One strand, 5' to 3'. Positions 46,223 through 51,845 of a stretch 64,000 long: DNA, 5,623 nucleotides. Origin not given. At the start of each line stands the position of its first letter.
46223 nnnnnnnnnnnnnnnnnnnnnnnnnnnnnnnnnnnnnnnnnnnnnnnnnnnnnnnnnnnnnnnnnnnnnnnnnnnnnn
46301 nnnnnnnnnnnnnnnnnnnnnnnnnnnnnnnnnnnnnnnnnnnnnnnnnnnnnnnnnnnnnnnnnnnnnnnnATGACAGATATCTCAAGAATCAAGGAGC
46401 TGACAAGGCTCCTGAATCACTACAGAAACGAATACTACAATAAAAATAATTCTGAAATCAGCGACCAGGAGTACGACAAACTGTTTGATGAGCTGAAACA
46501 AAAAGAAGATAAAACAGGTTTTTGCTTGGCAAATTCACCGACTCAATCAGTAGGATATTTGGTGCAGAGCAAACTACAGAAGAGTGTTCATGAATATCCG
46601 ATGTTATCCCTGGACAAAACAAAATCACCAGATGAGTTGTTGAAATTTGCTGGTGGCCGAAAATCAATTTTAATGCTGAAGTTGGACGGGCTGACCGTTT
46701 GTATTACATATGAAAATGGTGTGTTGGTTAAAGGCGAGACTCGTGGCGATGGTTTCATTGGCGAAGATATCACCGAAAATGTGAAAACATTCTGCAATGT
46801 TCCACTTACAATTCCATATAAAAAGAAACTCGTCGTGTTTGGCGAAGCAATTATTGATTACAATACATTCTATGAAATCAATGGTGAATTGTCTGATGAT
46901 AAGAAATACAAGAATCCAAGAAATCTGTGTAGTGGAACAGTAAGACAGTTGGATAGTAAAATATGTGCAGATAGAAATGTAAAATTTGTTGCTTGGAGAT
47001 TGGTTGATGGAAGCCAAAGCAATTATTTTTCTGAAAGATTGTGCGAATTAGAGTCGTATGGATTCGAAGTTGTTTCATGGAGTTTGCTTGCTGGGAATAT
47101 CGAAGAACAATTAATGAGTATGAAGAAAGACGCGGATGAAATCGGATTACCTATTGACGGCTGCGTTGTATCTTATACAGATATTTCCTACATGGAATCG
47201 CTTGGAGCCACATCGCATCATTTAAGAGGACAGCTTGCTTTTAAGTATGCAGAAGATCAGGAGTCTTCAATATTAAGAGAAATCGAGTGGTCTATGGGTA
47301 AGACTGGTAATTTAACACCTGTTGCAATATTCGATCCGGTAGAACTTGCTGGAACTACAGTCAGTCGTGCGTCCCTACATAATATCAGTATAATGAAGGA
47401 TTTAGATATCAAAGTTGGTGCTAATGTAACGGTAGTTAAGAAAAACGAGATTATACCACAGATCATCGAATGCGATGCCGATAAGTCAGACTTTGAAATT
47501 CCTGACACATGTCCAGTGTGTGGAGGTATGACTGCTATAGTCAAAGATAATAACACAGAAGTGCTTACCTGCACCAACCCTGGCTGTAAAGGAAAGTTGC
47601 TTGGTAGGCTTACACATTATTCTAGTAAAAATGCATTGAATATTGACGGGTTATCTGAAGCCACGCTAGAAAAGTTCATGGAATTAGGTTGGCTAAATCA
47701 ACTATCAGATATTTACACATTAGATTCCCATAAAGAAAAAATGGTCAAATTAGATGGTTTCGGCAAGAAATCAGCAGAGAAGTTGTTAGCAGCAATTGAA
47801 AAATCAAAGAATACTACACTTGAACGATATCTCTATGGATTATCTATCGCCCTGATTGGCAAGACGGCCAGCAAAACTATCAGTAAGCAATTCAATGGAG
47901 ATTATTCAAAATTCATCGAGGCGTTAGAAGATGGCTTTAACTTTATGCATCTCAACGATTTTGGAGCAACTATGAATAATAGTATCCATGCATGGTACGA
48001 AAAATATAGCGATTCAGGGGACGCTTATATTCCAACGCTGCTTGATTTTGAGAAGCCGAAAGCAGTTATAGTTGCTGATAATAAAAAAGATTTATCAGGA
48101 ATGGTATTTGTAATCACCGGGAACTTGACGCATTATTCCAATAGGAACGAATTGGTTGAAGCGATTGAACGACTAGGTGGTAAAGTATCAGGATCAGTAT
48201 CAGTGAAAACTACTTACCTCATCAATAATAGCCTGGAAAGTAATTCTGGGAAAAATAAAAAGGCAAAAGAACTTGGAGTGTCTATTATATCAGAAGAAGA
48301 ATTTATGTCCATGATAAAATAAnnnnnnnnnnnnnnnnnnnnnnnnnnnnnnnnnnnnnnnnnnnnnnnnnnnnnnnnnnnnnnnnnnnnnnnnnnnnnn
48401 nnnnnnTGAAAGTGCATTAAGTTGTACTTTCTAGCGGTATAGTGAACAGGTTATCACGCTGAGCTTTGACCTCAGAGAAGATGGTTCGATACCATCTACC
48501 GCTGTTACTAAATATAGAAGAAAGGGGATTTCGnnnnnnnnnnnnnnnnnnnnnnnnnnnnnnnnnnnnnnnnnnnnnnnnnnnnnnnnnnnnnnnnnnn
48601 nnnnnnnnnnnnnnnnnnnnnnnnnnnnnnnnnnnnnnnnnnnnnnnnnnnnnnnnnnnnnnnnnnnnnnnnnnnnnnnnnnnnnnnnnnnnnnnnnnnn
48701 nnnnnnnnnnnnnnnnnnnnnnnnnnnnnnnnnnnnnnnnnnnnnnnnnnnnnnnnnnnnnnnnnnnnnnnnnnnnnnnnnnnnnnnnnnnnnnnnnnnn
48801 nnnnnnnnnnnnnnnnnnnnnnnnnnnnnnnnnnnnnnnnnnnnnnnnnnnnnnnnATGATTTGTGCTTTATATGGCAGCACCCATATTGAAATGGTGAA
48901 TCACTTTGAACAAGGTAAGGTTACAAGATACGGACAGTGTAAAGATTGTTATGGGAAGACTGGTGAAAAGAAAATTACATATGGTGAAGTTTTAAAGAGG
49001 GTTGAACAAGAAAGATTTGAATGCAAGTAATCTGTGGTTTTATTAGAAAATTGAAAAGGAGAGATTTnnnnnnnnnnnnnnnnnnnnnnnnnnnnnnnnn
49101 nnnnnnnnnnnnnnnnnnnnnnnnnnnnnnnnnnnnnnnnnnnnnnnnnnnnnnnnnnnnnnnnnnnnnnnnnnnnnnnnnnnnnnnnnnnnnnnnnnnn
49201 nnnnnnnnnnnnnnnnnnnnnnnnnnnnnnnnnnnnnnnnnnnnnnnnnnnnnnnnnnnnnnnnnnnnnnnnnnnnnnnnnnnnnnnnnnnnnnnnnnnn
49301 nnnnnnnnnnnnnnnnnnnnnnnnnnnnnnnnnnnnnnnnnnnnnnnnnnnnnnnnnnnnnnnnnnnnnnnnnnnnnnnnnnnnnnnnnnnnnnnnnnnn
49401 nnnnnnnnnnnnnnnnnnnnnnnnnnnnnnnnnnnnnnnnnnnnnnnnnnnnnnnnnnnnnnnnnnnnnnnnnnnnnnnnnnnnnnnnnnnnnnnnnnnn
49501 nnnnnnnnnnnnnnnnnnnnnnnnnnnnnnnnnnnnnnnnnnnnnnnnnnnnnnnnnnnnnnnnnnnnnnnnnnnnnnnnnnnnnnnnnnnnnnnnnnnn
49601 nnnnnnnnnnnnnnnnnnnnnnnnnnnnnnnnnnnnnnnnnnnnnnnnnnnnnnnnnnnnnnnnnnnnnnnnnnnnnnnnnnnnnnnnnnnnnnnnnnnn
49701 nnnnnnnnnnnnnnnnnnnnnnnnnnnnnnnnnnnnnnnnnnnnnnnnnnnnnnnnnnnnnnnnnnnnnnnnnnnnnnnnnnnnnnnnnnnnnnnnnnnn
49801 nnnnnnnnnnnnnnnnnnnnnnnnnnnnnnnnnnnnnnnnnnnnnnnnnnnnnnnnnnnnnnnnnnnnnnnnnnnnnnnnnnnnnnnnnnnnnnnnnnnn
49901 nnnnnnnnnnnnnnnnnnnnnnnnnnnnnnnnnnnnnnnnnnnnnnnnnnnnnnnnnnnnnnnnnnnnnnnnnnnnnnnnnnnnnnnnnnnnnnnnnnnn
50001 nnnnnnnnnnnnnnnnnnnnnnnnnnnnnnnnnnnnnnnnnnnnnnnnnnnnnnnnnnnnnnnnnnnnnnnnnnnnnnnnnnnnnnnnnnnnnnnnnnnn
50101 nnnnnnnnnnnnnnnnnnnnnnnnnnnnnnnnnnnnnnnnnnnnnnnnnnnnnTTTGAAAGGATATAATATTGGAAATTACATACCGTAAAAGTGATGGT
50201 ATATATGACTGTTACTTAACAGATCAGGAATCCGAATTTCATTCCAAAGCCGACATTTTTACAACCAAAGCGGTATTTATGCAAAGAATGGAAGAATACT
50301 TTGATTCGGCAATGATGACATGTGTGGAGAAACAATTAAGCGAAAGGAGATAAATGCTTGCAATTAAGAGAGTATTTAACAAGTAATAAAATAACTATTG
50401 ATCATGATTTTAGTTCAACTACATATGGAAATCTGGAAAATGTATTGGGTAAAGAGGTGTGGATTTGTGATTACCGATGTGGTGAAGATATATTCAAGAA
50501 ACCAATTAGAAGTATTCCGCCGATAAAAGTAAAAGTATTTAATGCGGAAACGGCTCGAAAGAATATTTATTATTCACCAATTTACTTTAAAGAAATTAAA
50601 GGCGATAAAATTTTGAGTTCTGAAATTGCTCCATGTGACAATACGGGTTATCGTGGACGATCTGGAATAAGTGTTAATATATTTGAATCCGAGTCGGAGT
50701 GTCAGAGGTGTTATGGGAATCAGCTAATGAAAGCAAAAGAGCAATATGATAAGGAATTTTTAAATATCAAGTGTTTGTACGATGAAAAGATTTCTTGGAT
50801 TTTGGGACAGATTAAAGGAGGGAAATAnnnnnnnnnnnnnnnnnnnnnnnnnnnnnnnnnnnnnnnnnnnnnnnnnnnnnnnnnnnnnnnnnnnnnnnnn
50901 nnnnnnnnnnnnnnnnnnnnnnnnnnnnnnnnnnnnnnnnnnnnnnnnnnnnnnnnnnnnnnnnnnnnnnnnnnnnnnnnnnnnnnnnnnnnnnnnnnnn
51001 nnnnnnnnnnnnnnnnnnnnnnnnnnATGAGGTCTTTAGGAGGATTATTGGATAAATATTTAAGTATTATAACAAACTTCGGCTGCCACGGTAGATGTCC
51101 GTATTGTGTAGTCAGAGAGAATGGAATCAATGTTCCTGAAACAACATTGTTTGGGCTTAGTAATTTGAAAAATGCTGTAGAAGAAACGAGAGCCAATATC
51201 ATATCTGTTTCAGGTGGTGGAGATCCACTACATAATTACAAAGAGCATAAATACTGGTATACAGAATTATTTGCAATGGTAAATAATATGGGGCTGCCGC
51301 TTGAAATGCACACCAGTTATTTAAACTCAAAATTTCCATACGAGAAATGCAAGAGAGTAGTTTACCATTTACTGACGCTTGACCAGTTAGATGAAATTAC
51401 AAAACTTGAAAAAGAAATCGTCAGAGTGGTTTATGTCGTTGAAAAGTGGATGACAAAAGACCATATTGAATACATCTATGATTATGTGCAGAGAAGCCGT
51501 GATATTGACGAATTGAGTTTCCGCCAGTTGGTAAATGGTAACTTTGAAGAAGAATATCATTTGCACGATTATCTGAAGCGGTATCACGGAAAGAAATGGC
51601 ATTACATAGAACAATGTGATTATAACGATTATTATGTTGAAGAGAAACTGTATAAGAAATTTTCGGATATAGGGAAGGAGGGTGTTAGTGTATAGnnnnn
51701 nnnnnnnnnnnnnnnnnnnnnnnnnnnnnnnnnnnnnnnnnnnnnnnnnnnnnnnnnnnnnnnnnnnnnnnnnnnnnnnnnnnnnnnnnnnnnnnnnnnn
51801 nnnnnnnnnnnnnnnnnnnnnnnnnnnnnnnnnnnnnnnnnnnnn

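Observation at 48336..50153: Dedicated promoter, tRNA-Gln(UUG) and DraRnl-type RNA ligase; possible tRNA-repair or anticodon-nuclease counter-defence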

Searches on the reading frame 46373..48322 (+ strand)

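Call 4: search_protein_families(library=pfam, proteins=[window:46373-48322:+], max_evalue=0.01)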
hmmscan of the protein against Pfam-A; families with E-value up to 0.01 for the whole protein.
window:46373-48322:+ (649 aa): 8 families
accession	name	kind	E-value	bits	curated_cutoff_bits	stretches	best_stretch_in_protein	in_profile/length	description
PF01653.23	DNA_ligase_aden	-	1.1e-48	166.4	27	1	66-293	2-251/253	NAD-dependent DNA ligase adenylation domain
PF03120.22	DNA_ligase_OB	-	3e-25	88.3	32.9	1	300-372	3-75/79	NAD-dependent DNA ligase OB-fold domain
PF00533.33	BRCT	-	5.2e-12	46.3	21.3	1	572-648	4-78/78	BRCA1 C Terminus (BRCT) domain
PF12738.14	PTCB-BRCT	-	9e-06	26.1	22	1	589-640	11-60/63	twin BRCT domain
PF16589.12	BRCT_2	-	0.00053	20.7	27.3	1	574-640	3-66/86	BRCT domain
PF22745.1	Nlig-Ia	-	0.00054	21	27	1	21-43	20-42/92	DNA ligase-like, N-terminal NAD+-binding domain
PF12826.13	HHH_2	-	0.0012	19.4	27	0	486-544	2-57/64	Helix-hairpin-helix motif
PF14520.12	HHH_5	-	0.0085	17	27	0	422-476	5-56/57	Helix-hairpin-helix domain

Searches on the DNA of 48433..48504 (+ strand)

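Call 59: search_dna_similar(query=window:48433-48504:+, collection=phages, mode=distant, max_rows=15, max_evalue=0.001)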
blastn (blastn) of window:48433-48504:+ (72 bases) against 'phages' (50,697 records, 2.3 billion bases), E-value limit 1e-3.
No match.

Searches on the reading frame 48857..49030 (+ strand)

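Call 4: search_protein_families(library=pfam, proteins=[window:48857-49030:+], max_evalue=0.01)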
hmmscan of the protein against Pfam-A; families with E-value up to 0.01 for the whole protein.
window:48857-49030:+ (57 aa): 1 family
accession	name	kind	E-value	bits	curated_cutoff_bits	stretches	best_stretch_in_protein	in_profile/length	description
PF13790.11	SR1P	-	0.00076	20.1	26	1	13-31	12-33/37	SR1 protein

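Call 41: search_protein_families(library=phrogs, max_evalue=0.001, proteins=[window:48857-49030:+])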
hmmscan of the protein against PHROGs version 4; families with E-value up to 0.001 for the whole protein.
window:48857-49030:+ (57 aa): 0 families

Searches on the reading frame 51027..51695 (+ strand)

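Call 4: search_protein_families(library=pfam, proteins=[window:51027-51695:+], max_evalue=0.01)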
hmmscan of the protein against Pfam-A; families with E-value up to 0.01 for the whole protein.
window:51027-51695:+ (222 aa): 1 family
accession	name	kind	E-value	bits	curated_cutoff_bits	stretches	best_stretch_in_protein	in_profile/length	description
PF04055.27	Radical_SAM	-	0.00054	20.6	29.5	1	15-98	2-86/166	Radical SAM superfamily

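Call 41: search_protein_families(library=phrogs, max_evalue=0.001, proteins=[window:51027-51695:+])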
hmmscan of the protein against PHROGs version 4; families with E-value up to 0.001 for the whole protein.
window:51027-51695:+ (222 aa): 1 family
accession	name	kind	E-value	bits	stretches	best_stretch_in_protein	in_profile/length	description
phrog_17662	-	unknown function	4.1e-65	220.4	1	10-219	3-216/217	-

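Call 42: search_protein_families(library=ncbifam, max_evalue=0.001, proteins=[window:51027-51695:+])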
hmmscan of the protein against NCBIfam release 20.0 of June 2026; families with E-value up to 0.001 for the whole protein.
window:51027-51695:+ (222 aa): 1 family
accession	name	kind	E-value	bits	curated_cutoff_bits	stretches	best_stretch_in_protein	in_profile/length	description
TIGR04084.1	rSAM_AF0577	subfamily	0.00023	20.2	225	1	16-211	3-191/347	TIGR04084 family radical SAM/SPASM domain-containing protein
